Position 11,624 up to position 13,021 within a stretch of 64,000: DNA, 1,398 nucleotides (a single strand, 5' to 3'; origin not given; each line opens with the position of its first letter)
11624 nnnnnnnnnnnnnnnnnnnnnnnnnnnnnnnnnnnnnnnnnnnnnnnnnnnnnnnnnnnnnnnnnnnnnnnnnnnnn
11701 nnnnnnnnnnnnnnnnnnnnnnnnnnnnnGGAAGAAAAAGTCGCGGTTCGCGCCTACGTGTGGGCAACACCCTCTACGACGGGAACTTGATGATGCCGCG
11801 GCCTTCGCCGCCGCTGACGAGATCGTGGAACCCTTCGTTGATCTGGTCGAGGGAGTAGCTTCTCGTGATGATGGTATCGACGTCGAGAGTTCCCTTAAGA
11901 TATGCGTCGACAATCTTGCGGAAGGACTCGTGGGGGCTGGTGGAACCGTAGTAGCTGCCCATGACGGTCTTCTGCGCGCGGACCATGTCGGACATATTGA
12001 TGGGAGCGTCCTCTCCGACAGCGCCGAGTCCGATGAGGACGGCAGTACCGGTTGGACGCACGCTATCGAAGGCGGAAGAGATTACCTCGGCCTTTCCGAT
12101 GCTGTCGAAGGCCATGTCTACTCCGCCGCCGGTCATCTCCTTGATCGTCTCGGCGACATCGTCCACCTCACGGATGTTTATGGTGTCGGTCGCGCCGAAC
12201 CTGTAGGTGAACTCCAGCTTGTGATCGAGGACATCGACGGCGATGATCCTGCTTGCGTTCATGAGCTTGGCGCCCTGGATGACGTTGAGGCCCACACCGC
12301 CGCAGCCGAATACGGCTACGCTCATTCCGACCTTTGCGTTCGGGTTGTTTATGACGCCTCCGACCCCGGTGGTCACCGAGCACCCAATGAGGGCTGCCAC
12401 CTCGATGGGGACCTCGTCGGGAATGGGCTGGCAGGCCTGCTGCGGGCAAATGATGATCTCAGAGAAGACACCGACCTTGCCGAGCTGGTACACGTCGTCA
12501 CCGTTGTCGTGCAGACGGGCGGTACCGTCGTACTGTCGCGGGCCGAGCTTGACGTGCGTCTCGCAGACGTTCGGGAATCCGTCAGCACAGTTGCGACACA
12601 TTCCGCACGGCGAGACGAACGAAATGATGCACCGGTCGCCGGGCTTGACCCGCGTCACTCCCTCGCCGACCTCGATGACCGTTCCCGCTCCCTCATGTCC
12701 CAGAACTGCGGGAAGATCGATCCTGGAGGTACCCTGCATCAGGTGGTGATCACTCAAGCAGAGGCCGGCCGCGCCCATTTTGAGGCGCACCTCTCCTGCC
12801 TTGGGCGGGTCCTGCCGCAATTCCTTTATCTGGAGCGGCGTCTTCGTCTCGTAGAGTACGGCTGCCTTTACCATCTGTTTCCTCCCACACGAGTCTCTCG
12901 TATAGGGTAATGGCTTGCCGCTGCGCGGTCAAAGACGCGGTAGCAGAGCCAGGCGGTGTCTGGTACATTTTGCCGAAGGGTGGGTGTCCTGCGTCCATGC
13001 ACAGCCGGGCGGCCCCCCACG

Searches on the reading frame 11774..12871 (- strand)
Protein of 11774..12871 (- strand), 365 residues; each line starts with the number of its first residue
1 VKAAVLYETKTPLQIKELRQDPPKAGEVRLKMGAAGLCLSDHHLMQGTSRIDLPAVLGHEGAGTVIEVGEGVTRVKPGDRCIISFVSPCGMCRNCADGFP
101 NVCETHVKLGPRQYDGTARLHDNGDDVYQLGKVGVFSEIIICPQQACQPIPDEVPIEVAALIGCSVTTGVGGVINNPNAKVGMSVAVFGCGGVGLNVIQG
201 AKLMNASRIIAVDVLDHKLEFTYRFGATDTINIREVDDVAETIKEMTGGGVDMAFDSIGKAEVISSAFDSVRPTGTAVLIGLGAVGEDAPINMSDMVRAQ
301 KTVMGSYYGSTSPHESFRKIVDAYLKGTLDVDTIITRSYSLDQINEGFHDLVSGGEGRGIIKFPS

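Call 65: search_protein_families(library=pfam, proteins=[window:11774-12871:-], max_evalue=0.00001)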
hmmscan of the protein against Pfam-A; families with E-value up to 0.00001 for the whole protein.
window:11774-12871:- (365 aa): 4 families
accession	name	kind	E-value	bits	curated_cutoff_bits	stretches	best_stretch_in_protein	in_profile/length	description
PF00107.32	ADH_zinc_N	-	3.5e-31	108.3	31.8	1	192-322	1-125/129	Zinc-binding dehydrogenase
PF08240.17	ADH_N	-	1.4e-24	86.8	23.5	1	25-152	2-104/104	Alcohol dehydrogenase GroES-like domain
PF16912.11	Glu_dehyd_C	-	1.9e-08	34.5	34.9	1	184-350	33-200/211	Glucose dehydrogenase C-terminus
PF13602.12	ADH_zinc_N_2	-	2.7e-08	35.3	27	1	226-354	2-126/134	Zinc-binding dehydrogenase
